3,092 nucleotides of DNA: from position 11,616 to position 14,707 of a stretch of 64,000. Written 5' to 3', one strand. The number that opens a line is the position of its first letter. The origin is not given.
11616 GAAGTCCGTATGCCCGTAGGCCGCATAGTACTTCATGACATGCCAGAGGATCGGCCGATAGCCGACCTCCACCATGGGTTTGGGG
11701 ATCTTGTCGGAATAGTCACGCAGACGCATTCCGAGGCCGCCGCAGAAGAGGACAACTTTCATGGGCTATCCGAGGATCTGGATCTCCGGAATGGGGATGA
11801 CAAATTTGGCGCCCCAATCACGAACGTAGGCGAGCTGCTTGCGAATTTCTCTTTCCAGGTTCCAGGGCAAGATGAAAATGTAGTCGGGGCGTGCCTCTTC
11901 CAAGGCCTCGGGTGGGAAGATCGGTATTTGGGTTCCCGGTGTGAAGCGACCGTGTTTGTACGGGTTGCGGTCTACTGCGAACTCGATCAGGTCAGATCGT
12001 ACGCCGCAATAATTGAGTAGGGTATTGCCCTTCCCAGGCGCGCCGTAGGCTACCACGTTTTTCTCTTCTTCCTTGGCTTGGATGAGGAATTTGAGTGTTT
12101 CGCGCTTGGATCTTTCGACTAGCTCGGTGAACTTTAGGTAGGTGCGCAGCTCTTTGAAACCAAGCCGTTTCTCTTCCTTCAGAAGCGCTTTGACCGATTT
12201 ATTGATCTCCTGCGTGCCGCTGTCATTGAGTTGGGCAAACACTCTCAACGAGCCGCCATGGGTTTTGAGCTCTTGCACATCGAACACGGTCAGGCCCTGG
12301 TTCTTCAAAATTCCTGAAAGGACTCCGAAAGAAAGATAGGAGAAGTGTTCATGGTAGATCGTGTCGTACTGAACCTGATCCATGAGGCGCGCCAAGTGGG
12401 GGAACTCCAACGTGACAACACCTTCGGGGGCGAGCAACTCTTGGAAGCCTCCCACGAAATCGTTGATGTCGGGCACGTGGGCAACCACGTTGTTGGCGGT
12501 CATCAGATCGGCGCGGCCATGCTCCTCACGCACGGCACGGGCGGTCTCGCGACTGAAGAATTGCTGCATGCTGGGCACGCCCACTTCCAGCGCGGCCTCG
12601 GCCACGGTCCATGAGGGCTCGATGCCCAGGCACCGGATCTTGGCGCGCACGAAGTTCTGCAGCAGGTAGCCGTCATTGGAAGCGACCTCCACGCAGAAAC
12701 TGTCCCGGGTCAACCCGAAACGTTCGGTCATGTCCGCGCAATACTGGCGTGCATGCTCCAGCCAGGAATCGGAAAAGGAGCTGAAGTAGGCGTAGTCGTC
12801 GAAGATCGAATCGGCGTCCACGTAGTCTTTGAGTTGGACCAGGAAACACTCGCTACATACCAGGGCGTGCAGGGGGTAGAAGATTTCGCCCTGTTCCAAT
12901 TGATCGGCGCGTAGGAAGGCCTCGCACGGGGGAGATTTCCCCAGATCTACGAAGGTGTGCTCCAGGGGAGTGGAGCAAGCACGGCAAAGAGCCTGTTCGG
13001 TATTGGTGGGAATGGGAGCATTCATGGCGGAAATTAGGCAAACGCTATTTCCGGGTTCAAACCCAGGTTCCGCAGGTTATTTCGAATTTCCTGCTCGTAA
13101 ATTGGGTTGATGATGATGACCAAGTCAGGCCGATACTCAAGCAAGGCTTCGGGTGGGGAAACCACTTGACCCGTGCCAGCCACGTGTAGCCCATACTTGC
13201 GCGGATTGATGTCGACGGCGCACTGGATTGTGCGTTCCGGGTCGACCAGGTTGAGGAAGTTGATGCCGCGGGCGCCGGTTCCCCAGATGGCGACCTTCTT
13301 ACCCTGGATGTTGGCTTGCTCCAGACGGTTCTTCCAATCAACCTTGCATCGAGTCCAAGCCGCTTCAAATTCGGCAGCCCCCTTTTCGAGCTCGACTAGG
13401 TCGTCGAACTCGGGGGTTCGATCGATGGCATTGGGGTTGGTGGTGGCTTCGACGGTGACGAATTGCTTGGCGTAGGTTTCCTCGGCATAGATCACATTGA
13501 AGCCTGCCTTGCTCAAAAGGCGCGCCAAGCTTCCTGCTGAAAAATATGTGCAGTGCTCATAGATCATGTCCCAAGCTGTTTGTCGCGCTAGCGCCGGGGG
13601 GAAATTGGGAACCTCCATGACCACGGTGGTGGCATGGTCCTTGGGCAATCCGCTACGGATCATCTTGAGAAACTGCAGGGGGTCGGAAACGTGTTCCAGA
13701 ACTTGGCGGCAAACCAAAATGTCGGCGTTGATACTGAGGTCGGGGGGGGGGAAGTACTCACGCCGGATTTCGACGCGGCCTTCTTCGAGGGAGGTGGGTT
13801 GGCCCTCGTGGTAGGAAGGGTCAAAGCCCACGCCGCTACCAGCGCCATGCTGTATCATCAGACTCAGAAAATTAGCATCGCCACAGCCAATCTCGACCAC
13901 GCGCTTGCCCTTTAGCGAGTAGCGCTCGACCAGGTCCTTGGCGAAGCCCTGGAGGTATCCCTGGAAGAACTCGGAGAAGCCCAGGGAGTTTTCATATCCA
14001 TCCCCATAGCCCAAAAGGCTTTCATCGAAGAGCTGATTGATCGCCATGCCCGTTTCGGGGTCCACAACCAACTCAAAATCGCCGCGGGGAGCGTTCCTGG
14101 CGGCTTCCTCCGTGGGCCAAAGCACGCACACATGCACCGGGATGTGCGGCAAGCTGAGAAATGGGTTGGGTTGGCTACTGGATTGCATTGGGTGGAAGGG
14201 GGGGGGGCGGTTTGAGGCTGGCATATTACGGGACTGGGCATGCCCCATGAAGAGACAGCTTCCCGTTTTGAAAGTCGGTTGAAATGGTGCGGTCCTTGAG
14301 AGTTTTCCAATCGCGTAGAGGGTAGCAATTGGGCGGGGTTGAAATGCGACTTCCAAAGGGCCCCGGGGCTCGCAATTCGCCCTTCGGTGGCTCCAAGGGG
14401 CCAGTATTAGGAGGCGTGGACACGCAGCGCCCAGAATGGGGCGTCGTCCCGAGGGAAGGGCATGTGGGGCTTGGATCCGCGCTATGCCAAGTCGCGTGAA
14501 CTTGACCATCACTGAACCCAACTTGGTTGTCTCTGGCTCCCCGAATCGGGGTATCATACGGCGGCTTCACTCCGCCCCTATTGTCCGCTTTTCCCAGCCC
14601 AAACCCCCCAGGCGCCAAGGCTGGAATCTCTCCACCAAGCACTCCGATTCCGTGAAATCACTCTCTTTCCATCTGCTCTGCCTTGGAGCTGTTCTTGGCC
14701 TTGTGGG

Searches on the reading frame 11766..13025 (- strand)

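Call 82: search_protein_families(library=pfam, proteins=[window:11766-13025:-], max_evalue=0.0001)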
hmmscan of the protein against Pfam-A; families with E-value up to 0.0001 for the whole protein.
window:11766-13025:- (419 aa): 4 families
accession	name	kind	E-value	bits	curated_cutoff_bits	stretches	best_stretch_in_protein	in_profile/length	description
PF08484.17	Methyltransf_14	-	1.8e-64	216.8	23.5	1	255-413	2-160/160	C-methyltransferase C-terminal domain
PF08421.16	Methyltransf_13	-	5.6e-24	84.5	31.3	1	14-75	1-62/62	Putative zinc binding domain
PF13489.12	Methyltransf_23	-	8.4e-16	58.6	27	1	89-247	2-161/164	Methyltransferase domain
PF08242.18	Methyltransf_12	-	5.7e-07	30.6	30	1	112-204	1-98/98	Methyltransferase domain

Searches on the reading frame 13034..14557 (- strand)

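Call 82: search_protein_families(library=pfam, proteins=[window:13034-14557:-], max_evalue=0.0001)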
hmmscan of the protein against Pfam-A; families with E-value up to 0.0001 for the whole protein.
window:13034-14557:- (507 aa): 3 families
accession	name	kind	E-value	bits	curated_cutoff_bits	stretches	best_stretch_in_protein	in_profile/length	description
PF13489.12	Methyltransf_23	-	5.2e-24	85.3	27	1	198-356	1-162/164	Methyltransferase domain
PF08484.17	Methyltransf_14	-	6.3e-13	49.3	23.5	1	394-496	43-146/160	C-methyltransferase C-terminal domain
PF08242.18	Methyltransf_12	-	5.9e-05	24.2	30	0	221-302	1-90/98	Methyltransferase domain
